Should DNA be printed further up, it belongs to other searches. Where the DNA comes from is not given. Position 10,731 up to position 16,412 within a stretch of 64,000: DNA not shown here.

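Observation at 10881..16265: Giant tri-enzymatic protein with lipase, LCAT-like phospholipase and CHAT protease domains, divergent from the eCIS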

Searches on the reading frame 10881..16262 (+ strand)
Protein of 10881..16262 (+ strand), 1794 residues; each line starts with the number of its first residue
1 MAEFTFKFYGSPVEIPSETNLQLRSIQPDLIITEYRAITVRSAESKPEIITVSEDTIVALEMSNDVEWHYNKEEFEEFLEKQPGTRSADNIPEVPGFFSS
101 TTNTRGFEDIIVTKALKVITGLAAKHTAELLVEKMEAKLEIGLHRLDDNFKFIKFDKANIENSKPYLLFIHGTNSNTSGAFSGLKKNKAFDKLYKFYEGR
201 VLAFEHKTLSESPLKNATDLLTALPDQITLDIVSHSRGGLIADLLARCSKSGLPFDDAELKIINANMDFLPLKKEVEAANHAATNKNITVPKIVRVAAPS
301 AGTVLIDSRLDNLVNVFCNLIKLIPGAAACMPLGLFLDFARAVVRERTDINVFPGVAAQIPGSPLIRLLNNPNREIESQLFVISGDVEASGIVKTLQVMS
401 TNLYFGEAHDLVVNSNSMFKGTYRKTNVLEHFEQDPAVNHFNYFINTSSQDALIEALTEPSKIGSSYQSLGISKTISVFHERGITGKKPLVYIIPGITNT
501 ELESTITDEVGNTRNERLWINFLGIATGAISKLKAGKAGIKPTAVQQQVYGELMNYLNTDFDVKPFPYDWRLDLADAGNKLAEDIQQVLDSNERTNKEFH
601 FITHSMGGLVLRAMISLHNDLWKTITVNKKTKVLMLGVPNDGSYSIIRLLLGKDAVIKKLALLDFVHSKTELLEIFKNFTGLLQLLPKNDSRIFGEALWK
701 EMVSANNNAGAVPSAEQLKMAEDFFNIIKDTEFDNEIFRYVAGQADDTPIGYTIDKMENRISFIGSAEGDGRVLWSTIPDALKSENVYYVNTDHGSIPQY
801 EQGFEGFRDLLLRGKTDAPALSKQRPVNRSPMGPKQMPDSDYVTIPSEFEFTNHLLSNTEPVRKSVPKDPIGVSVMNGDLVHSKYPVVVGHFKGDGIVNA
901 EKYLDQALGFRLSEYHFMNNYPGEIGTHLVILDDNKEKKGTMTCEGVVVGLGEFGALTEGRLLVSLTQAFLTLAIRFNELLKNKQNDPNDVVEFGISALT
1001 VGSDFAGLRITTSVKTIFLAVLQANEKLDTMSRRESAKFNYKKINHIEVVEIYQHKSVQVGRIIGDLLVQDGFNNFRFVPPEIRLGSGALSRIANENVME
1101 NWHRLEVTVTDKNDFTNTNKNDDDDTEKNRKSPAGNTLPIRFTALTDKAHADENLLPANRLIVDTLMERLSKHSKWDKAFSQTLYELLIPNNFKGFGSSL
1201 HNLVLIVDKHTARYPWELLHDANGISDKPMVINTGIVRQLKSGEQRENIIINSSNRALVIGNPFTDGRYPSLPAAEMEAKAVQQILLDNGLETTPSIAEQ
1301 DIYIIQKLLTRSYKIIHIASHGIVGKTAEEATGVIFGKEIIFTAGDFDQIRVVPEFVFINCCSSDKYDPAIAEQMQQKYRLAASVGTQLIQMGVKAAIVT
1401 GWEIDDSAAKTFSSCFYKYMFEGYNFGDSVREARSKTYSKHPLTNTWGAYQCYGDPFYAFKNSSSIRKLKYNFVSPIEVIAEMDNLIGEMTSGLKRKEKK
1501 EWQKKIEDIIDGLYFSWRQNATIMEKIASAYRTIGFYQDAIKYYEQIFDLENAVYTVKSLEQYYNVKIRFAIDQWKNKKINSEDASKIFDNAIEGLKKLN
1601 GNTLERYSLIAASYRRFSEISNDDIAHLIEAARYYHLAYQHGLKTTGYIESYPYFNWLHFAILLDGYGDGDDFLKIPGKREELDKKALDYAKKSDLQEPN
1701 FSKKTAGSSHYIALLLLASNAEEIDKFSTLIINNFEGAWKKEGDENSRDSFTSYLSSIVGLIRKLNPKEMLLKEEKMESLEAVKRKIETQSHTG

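Call 4: search_protein_families(library=pfam, proteins=[window:10881-16262:+], max_evalue=1)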
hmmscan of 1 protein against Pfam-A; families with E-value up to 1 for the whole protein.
window:10881-16262:+ (1794 aa): 10 families
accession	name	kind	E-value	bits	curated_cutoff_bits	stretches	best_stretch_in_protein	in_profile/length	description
PF24096.1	DUF7379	-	4.4e-40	138.1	33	3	167-248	1-90/191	Domain of unknown function (DUF7379)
PF12770.12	CHAT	-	4.8e-27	95.6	24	1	1179-1455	2-289/289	CHAT domain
PF02450.21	LCAT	-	2.1e-08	34.3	21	1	563-709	87-225/392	Lecithin:cholesterol acyltransferase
PF20308.4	TPR-S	-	1.5e-06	29.1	27.6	1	1537-1658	2-99/102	Tetratricopeptide Repeats-Sensor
PF07819.20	PGAP1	-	1.8e-05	25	24.3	1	579-620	73-114/233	PGAP1-like alpha/beta domain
PF05057.20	DUF676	-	0.00037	20.5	20.3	1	577-619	58-100/217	Putative serine esterase (DUF676)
PF02089.21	Palm_thioest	-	0.00069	19.8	26.8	1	581-626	54-99/254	Palmitoyl protein thioesterase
PF12697.13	Abhydrolase_6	-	0.015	16.4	26.3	0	566-615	44-84/217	Alpha/beta hydrolase family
PF13424.12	TPR_12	-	0.038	14.6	30.1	1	1521-1555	3-37/77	Tetratricopeptide repeat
PF16344.10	FecR_C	-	0.14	12.7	24.4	1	1557-1582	13-38/70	FecR, C-terminal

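Call 5: search_protein_families(library=padloc, proteins=[window:10881-16262:+], max_evalue=1)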
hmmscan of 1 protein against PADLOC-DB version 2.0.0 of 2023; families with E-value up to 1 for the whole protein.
window:10881-16262:+ (1794 aa): 1 family
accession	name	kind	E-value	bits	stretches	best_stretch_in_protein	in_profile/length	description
PDLC01152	HTH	-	0.037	12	1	1423-1439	31-47/63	HTH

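Call 6: search_protein_families(library=ncbifam, proteins=[window:10881-16262:+], max_evalue=1)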
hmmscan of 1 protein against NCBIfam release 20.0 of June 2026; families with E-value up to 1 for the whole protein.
window:10881-16262:+ (1794 aa): 0 families
